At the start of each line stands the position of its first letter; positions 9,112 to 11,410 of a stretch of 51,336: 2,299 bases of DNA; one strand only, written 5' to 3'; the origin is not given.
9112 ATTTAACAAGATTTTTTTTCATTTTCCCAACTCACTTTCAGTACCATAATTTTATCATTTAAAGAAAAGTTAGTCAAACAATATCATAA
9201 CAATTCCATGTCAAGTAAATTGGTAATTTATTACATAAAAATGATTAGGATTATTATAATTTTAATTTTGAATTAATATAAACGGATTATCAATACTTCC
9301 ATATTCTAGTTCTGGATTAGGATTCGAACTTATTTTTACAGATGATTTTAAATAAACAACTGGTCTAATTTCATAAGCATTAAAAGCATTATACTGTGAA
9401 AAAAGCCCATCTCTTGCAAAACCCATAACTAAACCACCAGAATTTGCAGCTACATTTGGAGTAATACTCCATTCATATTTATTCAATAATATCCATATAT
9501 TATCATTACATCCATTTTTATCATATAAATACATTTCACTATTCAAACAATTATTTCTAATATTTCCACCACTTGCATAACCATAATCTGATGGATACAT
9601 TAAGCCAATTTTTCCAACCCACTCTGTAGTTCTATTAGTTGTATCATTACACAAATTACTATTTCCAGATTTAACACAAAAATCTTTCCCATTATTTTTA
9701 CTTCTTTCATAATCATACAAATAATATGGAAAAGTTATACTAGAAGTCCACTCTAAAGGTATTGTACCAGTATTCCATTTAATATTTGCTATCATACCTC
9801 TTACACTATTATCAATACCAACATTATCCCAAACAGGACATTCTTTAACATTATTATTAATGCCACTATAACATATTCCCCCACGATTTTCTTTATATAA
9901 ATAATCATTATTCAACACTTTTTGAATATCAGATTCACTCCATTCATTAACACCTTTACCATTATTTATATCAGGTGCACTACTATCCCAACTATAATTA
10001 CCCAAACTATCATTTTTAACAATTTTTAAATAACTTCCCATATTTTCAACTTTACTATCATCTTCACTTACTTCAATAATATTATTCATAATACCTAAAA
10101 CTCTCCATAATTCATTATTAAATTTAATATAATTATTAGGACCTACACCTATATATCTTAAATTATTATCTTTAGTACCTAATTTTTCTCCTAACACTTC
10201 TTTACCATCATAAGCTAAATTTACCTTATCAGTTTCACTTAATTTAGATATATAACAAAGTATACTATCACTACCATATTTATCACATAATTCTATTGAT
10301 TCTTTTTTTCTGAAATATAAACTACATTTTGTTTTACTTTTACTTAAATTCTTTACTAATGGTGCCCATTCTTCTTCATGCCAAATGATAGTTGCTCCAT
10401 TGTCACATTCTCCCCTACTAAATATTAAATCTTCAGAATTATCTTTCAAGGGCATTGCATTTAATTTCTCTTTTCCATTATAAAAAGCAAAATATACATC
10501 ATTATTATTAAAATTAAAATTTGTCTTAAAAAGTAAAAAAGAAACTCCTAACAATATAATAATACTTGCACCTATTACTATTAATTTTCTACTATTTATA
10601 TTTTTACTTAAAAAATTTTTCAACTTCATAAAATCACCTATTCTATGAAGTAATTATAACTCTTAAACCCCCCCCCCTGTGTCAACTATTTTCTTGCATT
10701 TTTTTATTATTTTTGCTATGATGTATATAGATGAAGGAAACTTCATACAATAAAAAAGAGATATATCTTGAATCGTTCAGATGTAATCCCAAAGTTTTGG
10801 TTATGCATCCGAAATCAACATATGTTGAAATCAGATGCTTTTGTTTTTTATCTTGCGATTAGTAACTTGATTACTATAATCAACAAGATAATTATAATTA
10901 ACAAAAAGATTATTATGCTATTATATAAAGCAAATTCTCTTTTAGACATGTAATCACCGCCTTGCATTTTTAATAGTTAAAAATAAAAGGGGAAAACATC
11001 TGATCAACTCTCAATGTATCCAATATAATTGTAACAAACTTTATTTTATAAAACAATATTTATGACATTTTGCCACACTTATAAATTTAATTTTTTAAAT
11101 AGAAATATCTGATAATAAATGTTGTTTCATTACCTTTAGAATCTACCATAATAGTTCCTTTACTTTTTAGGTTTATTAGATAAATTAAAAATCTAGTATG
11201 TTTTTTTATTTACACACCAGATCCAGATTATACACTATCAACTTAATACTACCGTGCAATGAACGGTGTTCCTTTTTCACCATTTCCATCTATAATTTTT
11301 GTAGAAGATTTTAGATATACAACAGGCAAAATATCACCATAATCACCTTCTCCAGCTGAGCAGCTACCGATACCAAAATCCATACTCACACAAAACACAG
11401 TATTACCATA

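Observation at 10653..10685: Switch promoter P1 (G10, 21-nt spacer), back-to-back with a divergent promoter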

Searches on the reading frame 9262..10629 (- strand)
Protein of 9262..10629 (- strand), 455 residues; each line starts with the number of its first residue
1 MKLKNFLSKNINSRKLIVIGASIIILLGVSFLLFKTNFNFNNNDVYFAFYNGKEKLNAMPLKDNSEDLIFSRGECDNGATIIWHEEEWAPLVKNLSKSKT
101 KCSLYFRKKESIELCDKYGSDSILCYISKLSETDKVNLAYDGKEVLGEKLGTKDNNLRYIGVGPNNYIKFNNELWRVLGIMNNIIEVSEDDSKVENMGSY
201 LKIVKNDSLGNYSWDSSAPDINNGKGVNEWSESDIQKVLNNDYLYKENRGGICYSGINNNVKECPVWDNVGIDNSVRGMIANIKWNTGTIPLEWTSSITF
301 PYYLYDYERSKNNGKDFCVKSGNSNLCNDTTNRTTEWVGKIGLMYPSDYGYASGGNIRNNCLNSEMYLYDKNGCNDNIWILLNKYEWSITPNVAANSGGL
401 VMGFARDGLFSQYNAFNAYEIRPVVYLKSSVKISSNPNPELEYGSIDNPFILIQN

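Call 5: search_protein_families(library=pfam, proteins=[window:9262-10629:-])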
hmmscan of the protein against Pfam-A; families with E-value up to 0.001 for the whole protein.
window:9262-10629:- (455 aa): 0 families

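Call 10: search_protein_families(library=ncbifam, proteins=[window:9262-10629:-], max_evalue=0.01)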
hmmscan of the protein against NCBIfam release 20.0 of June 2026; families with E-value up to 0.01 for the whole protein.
window:9262-10629:- (455 aa): 1 family
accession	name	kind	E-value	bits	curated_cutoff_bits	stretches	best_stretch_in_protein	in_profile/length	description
NF009599.0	PRK13041.1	equivalog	0.0036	17.2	418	1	122-224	57-159/231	superantigen-like protein SSL2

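Call 14: find_related_loci(query=A1, collection=genome_contigs, flank=2500)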
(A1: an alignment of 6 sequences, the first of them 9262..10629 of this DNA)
Query A1 (455 aa) in genome_contigs; peptide patterns used: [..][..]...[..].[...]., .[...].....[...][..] (x = any residue, [..] = any of these).
64 stretches matched a pattern; 43 encode a relative of the query (tblastn E <= 1e-3); 43 distinct loci.
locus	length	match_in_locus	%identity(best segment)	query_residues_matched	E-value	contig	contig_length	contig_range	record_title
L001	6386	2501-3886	42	1-452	1e-107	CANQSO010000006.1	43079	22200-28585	MAG: uncultured Bacilli bacterium isolate Lapin-032__bin38 genome assembly, contig: Lapin-032__NODE_1476_length_43079_co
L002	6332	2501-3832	41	1-433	3e-103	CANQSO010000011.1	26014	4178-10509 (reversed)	MAG: uncultured Bacilli bacterium isolate Lapin-032__bin38 genome assembly, contig: Lapin-032__NODE_2967_length_26014_co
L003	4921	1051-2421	41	1-433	5e-101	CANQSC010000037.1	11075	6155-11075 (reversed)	MAG: uncultured Bacilli bacterium isolate Lapin-032__bin41 genome assembly, contig: Lapin-032__NODE_8194_length_11075_co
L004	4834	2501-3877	40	1-433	1e-97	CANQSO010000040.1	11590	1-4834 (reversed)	MAG: uncultured Bacilli bacterium isolate Lapin-032__bin38 genome assembly, contig: Lapin-032__NODE_7794_length_11590_co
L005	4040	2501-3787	40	17-451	7e-97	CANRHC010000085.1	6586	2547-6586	MAG: uncultured Bacilli bacterium isolate Lapin-032__bin37 genome assembly, contig: Lapin-032__NODE_15007_length_6586_co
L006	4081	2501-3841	39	1-433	2e-96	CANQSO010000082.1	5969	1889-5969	MAG: uncultured Bacilli bacterium isolate Lapin-032__bin38 genome assembly, contig: Lapin-032__NODE_16860_length_5969_co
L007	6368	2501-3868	38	1-453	6e-92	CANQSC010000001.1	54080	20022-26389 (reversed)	MAG: uncultured Bacilli bacterium isolate Lapin-032__bin41 genome assembly, contig: Lapin-032__NODE_1037_length_54080_co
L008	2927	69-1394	38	18-453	6e-81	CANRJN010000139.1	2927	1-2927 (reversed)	MAG: uncultured Bacilli bacterium isolate Lapin-021__bin67 genome assembly, contig: Lapin-021__NODE_44816_length_2927_co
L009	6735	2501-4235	36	16-452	3e-79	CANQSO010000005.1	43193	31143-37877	MAG: uncultured Bacilli bacterium isolate Lapin-032__bin38 genome assembly, contig: Lapin-032__NODE_1466_length_43193_co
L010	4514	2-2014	43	52-452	1e-75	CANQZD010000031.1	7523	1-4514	MAG: uncultured Bacilli bacterium isolate Lapin-018__bin51 genome assembly, contig: Lapin-018__NODE_10403_length_7523_co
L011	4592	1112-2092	42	126-452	3e-69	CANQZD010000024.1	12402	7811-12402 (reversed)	MAG: uncultured Bacilli bacterium isolate Lapin-018__bin51 genome assembly, contig: Lapin-018__NODE_4841_length_12402_co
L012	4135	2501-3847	35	1-452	2e-69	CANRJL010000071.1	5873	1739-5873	MAG: uncultured Bacilli bacterium isolate Lapin-022__bin73 genome assembly, contig: Lapin-022__NODE_13686_length_5873_co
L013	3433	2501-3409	41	1-291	9e-66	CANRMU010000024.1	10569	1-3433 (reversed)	MAG: uncultured Bacilli bacterium isolate Lapin-021__bin8 genome assembly, contig: Lapin-021__NODE_7213_length_10569_cov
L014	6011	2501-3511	39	114-449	1e-65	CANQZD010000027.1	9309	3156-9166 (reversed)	MAG: uncultured Bacilli bacterium isolate Lapin-018__bin51 genome assembly, contig: Lapin-018__NODE_7517_length_9309_cov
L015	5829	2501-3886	33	1-455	8e-58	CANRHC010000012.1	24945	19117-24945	MAG: uncultured Bacilli bacterium isolate Lapin-032__bin37 genome assembly, contig: Lapin-032__NODE_3114_length_24945_co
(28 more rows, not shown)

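Call 15: find_homologous_proteins(query=window:9262-10629:-)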
Query window:9262-10629:- (455 aa): 4126 proteins with E <= 0.001 among 8000 candidates; the best 120 are listed.
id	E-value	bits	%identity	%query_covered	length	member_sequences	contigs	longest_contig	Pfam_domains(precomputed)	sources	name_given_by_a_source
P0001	0.0e+0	1036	100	100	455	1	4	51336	-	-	-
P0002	4.9e-226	769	76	96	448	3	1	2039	-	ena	-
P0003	1.9e-134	467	51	99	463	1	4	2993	-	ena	-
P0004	5.7e-132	459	56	86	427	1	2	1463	-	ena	-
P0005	1.3e-125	438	51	99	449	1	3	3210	-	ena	-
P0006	5.0e-112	393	44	99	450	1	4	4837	-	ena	-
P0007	5.9e-107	377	46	90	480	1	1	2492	-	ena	-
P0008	1.4e-104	369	44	99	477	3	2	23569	-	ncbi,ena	-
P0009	1.6e-104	369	43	100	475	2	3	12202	-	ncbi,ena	-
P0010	9.6e-104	366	42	99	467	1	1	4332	-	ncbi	-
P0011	1.5e-102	362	45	99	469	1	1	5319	-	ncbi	-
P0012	5.0e-102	360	43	99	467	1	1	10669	-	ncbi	-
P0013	1.6e-100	355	42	99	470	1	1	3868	-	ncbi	-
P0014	2.1e-100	355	42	67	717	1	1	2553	-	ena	-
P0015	3.9e-100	354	43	99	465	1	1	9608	-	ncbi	-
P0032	3.7e-91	324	42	95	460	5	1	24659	-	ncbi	-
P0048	4.5e-87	311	39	99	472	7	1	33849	-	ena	-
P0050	1.3e-85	306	40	95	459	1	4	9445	-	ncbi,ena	-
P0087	5.9e-79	284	39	99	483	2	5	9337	-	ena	-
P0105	1.3e-75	273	36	75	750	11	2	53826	PF19789.7,PF07963.18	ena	-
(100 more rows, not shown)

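Call 18: find_encoding_contigs(protein=window:9262-10629:-, flank=3000, max_places=10)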
Protein window:9262-10629:- (455 aa): 4 contigs read that carry it; 2 places shown.
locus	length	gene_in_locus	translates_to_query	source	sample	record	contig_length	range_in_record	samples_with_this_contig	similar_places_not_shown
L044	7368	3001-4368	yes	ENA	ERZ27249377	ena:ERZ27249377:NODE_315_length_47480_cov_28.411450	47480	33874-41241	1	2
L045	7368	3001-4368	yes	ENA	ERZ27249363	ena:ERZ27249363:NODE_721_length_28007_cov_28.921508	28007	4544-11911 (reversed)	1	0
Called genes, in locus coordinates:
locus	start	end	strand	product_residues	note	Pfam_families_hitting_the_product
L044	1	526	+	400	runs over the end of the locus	PF00512:HisKA, PF02518:HATPase_c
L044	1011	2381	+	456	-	-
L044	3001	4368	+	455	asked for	-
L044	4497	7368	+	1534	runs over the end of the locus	-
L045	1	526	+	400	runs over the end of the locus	PF00512:HisKA, PF02518:HATPase_c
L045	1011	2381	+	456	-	-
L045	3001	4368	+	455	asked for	-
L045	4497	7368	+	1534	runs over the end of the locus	-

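Call 21: find_encoding_contigs(protein=P0002, flank=3000, max_places=10)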
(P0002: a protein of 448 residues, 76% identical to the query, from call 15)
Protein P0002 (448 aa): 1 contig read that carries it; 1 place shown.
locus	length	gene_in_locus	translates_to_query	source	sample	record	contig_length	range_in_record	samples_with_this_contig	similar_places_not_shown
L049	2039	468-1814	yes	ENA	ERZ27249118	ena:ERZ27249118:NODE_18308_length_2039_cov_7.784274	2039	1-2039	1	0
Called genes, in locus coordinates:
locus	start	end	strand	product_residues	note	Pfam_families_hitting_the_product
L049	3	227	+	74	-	?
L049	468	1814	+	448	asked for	-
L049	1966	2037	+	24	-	?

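Call 36: search_protein_families(library=pfam, alignment_id=A1, max_evalue=1)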
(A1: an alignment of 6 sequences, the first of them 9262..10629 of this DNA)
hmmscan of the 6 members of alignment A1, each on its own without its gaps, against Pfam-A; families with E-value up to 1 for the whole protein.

A. member 1, window:9262-10629:- (455 aa): 1 family
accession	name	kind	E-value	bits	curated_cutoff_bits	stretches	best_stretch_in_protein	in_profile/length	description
PF07168.17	Ureide_permease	-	0.063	12.5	27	1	15-56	193-234/359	Ureide permease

B. families by the number of members that match (of 6 scanned): 5 families
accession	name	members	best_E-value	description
PF13786.12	DUF4179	3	0.017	Domain of unknown function (DUF4179)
PF16317.11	Glyco_hydro_99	1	0.00082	Glycosyl hydrolase family 99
PF22214.1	Mec-4_10_cyt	1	0.015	Mechanosensory ion channel subunit mec-4/10 cytosolic domain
PF07168.17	Ureide_permease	1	0.063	Ureide permease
PF19692.4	DUF6193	1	0.29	Family of unknown function (DUF6193)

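Call 37: search_solved_structures(query=A1, max_evalue=1)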
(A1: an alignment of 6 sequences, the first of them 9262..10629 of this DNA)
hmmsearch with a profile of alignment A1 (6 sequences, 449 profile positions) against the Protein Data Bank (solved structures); distinct sequences matched with E-value up to 1: 0.
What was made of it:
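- Tried and rejected: Pfam, NCBIfam and PDB sequence searches on the paralogs gave no family (calls 5, 10, 36, 37).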

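Call 42: find_encoding_contigs(protein=P0087, flank=1500, max_places=10)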
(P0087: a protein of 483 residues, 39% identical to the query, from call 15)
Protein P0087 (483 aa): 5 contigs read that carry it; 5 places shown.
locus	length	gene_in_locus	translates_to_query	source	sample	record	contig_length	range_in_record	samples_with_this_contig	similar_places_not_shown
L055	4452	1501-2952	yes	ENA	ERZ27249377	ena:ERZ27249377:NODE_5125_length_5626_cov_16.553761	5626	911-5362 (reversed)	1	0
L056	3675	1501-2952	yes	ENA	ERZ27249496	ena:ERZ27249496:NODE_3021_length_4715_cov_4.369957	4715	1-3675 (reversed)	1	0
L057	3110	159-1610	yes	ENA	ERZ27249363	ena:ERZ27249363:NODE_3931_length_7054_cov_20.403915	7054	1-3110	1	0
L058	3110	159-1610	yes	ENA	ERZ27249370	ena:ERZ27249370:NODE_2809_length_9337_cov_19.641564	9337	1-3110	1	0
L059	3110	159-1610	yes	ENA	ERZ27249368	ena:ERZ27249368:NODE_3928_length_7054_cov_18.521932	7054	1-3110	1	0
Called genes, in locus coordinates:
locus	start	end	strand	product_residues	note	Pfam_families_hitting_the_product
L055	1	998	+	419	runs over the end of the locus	?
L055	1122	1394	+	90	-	PF00216:Bac_DNA_binding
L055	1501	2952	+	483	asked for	-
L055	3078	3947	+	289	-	-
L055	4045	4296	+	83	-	PF02576:RimP_N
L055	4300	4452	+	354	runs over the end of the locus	?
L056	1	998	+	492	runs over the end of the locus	PF09547:SpoIVA_ATPase, PF20438:SpoIVA_middle, PF20439:SpoIVA_C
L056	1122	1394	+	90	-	PF00216:Bac_DNA_binding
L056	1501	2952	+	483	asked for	-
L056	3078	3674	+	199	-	?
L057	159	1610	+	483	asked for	-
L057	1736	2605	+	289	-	-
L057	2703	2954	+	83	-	PF02576:RimP_N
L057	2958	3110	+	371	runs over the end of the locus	PF08529:NusA_N, PF00575:S1 (weak), PF13184:KH_NusA_1st, PF26594:KH_NusA_2nd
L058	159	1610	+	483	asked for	-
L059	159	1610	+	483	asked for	-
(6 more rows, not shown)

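Call 43: find_encoding_contigs(protein=P0003, flank=1500, max_places=10)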
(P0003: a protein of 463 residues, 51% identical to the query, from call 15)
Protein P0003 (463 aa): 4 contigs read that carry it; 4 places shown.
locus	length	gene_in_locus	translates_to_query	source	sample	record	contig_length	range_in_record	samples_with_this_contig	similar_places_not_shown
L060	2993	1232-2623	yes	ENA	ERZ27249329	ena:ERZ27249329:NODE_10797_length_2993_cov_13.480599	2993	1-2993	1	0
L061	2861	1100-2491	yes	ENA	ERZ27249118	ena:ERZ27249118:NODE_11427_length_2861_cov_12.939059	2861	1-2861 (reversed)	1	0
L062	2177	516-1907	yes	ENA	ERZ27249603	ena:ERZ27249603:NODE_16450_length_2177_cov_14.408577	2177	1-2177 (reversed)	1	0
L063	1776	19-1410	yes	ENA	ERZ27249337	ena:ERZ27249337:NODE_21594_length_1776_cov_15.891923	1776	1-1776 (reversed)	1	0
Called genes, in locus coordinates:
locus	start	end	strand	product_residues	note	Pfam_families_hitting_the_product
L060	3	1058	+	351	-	?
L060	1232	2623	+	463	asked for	-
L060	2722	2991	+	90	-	?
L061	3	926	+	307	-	?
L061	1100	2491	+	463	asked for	-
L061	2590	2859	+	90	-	?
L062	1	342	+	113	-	?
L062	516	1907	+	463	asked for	-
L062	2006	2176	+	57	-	?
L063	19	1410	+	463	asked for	-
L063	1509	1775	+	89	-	?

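Call 44: find_encoding_contigs(protein=P0006, flank=1500, max_places=10)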
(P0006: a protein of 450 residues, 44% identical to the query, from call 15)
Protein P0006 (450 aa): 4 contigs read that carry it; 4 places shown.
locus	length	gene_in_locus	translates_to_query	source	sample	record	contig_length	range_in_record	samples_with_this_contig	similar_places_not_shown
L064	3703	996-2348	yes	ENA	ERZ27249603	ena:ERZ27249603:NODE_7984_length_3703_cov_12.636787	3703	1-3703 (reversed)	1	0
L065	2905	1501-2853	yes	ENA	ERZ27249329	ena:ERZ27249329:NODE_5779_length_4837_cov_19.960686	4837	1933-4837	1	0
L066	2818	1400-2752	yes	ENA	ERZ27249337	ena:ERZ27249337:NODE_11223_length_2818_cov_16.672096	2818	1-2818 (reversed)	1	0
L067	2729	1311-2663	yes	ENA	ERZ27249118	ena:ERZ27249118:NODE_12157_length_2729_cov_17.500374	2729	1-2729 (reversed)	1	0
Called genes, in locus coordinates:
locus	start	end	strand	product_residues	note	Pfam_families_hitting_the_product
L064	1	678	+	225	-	?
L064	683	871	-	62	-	-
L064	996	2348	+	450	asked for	-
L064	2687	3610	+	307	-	-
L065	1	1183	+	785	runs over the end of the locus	PF00122:E1-E2_ATPase, PF00702:Hydrolase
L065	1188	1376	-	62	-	-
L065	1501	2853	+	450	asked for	-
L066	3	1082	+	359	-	?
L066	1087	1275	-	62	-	-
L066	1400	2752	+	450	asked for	-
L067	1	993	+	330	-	?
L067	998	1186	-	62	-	-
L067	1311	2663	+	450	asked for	-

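Call 49: predict_structure(alignment_id=A4)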
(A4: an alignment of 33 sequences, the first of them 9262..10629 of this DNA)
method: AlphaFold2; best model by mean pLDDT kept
length: 455 residues; sequences in the alignment: 33
mean_pLDDT: 87.7   pTM: 0.82
mean pLDDT of the five models: 87.7, 86.3, 83.9, 82.7, 82.7
residues with pLDDT >= 90: 296; 70-90: 111; 50-70: 26; < 50: 22
segments of 3 or more residues with pLDDT < 50: 1-10, 32-42
pLDDT, mean of each block of 10 residues (from residue 1): 34 56 66 43 78 90 88 90 88 87 91 93 96 94 91 97 96 97 96 95 97 93 92 92 81 88 89 95 95 82 94 82 80 93 97 95 93 92 94 81 92 94 97 95 97 89
secondary structure, 60 per line:
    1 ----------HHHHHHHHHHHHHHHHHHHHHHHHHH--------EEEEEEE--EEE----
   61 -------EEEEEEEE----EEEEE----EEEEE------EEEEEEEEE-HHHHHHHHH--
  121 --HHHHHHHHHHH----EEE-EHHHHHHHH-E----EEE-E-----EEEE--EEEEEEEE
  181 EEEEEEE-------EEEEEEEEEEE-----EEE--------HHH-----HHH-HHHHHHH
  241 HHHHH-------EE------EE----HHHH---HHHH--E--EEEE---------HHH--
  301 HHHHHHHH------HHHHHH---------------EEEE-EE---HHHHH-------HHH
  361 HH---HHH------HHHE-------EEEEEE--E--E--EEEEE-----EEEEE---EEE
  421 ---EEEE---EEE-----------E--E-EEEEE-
elements in order: H11-36 E45-51 E54-56 E68-75 E80-84 E89-93 E100-108 H110-118 H123-133 E138-140 H143-150 E157-159 E167-170 E173-187 E195-205 E211-213 H234-245 H267-270 H274-277 E283-286 H301-308 H315-320 E336-339 H346-350 H358-362 E386-391 E400-404 E410-414 E418-420 E424-427 E431-433 E450-454

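Call 53: fold_search(model_id=the predicted structure, library=pdb)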
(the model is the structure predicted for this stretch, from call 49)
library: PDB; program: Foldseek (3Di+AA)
matches with E <= 10: 180; with E <= 0.001: 1
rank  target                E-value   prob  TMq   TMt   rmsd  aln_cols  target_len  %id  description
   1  9qa6                  6.5e-07  1.00  0.33  0.19   9.9       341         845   14  Cryo-EM structure of Thomasclavelia ramosa IgA peptidase (IgAse) active site mutant (S32-N876) (released 2025-06-25)
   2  8q4e_A                5.8e-01  0.13  0.09  0.28   8.9       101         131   14  Structure of Legionella pneumophila Lcl C-terminal domain (released 2023-12-27)
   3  1bv4_B                1.1e+00  0.12  0.07  0.26   6.2        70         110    8  APO-MANNOSE-BINDING PROTEIN-C (released 1999-01-13)
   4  7mwz_C                1.1e+00  0.03  0.07  0.09  13.2       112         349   11  Structure of drosophila STING in complex with 3'2'-cGAMP (released 2021-07-21)
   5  7z0h_N                1.4e+00  0.04  0.07  0.12  16.2       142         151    8  Structure of yeast RNA Polymerase III-Ty1 integrase complex at 2.6 A (focus subunit AC40). (released 2023-04-05)
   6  6o2u_A                1.5e+00  0.06  0.08  0.21  12.0       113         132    4  Crystal structure of the SARAF luminal domain (released 2019-05-29)
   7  4qxo                  1.5e+00  0.01  0.06  0.10  13.9       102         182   12  Crystal structure of hSTING(group2) in complex with DMXAA (released 2014-09-10)
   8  5j8r_C                1.6e+00  0.03  0.06  0.09  13.8       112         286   12  Crystal Structure of the Catalytic Domain of Human Protein Tyrosine Phosphatase non-receptor Type 12 - K61R mutant (released 2016-04-27)
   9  8umo_J                1.7e+00  0.06  0.05  0.18   3.8        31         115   10  Murine CD94-NKG2A receptor in complex with Qa-1b presenting AMAPRTLLL (released 2024-01-17)
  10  8b2j_A                1.7e+00  0.03  0.06  0.12  14.6       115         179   11  Crystal structure of human STING in complex with ADU-S100 (released 2022-11-30)
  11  4m00_A                1.8e+00  0.03  0.09  0.08  14.6       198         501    6  Crystal structure of the ligand binding region of staphylococcal adhesion SraP (released 2014-06-18)
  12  6po2_F                1.8e+00  0.01  0.03  0.02  13.8        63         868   13  In situ structure of BTV RNA-dependent RNA polymerase in BTV core (released 2019-08-07)
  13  8tmc_C                2.2e+00  0.01  0.08  0.10  16.6       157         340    8  Cryo-EM structure of CorA in complex with conformation-specific synthetic antibody C12 and 20 mM MgCl2, State MG20-2 (released 2025-02-12)
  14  5j8r_B                2.3e+00  0.01  0.06  0.08  13.7       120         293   10  Crystal Structure of the Catalytic Domain of Human Protein Tyrosine Phosphatase non-receptor Type 12 - K61R mutant (released 2016-04-27)
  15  6po2_J                2.3e+00  0.01  0.04  0.02  13.5        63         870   14  In situ structure of BTV RNA-dependent RNA polymerase in BTV core (released 2019-08-07)
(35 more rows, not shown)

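Call 54: fold_search(model_id=the predicted structure, library=viral)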
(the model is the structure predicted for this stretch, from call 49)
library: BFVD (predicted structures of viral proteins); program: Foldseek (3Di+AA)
matches with E <= 10: 246; with E <= 0.001: 17
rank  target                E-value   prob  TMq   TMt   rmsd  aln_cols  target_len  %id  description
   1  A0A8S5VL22            4.5e-07  1.00  0.29  0.18  11.7       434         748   10  (no name in the UniProt tables at hand)
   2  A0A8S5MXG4            4.5e-07  1.00  0.29  0.21  17.8       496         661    9  DUF6273 domain-containing protein [Siphoviridae sp. ct91l7]
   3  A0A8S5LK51            4.7e-07  1.00  0.30  0.36   7.1       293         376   15  DUF6273 domain-containing protein [Siphoviridae sp. ctnhN1]
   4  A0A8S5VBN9            2.7e-06  1.00  0.29  0.40   8.2       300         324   12  DUF6273 domain-containing protein [Myoviridae sp. ctbEa13]
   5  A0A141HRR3            3.1e-06  1.00  0.36  0.13   8.4       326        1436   15  (no name in the UniProt tables at hand)
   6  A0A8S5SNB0            1.1e-05  1.00  0.27  0.68   6.2       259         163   12  DUF6273 domain-containing protein [Siphoviridae sp. ctCb814]
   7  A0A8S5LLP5            1.1e-05  1.00  0.28  0.18   7.6       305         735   12  Interferon alpha/beta receptor 1, Interferon I interferon signaling complex [Siphoviridae sp. ctvok7]
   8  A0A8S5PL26            4.8e-05  1.00  0.27  0.25  13.8       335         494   13  DUF6273 domain-containing protein [Siphoviridae sp. ctOSJ35]
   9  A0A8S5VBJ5            7.4e-05  1.00  0.29  0.49   9.2       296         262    9  ATP-binding sugar transporter [Myoviridae sp. ctbEa13]
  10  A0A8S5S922            8.3e-05  0.93  0.22  0.15  16.8       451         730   12  Tail-collar fiber protein [Caudovirales sp. ctTVN2]
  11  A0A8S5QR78            1.0e-04  1.00  0.30  0.49  11.1       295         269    9  Uncharacterized protein [Siphoviridae sp. ctE6L85]
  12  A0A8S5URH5            1.3e-04  1.00  0.26  0.35   9.3       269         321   12  Uncharacterized protein [Myoviridae sp. ctsIb3]
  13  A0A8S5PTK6            3.7e-04  1.00  0.25  0.26   8.5       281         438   12  Uncharacterized protein [Myoviridae sp. ctzS633]
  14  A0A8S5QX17            3.7e-04  1.00  0.25  0.20  15.9       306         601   10  Concanavalin A-like lectin/glucanase superfamily protein [Siphoviridae sp. ctcuE16]
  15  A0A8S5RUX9            5.7e-04  1.00  0.25  0.21   9.0       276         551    9  (no name in the UniProt tables at hand)
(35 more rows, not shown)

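Call 66: find_encoding_contigs(protein=P0050, flank=1500, max_places=10)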
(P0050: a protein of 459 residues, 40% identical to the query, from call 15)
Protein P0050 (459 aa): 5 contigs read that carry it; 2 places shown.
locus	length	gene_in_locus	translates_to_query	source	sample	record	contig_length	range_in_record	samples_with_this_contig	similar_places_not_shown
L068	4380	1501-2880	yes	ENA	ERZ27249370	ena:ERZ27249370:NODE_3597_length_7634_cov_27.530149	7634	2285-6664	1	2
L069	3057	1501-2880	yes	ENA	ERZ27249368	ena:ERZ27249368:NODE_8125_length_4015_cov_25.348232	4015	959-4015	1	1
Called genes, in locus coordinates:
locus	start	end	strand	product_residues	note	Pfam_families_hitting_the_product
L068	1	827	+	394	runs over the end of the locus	-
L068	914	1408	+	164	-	-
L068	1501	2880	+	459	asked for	-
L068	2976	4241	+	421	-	PF00919:UPF0004, PF04055:Radical_SAM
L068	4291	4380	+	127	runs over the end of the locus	-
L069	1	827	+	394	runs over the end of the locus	-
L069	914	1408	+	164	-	-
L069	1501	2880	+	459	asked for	-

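Call 67: find_encoding_contigs(protein=P0032, flank=1500, max_places=10)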
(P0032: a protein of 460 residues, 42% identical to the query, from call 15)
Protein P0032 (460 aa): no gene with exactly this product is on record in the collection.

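Call 68: find_encoding_contigs(protein=P0048, flank=1500, max_places=10)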
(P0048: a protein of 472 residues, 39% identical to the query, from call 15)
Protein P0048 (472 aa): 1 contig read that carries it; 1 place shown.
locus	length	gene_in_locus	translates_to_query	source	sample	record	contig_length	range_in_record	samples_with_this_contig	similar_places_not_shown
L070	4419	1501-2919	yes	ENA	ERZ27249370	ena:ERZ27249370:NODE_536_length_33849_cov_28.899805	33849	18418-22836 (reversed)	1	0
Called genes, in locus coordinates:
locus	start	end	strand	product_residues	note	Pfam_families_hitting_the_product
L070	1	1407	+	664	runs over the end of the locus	PF00239:Resolvase, PF01476:LysM, PF13408:Zn_ribbon_recom, PF14287:DUF4368 (weak)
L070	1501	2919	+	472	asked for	-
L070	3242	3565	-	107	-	PF01648:ACPS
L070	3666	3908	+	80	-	PF00550:PP-binding (weak)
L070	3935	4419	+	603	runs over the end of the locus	PF02129:Peptidase_S15, PF08530:PepX_C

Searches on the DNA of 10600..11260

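Call 48: search_rna_families(source=window, start=10600, end=11260, threshold=evalue, max_evalue=1)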
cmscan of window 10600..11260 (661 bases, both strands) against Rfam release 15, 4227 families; matches with E-value up to 1: 0.
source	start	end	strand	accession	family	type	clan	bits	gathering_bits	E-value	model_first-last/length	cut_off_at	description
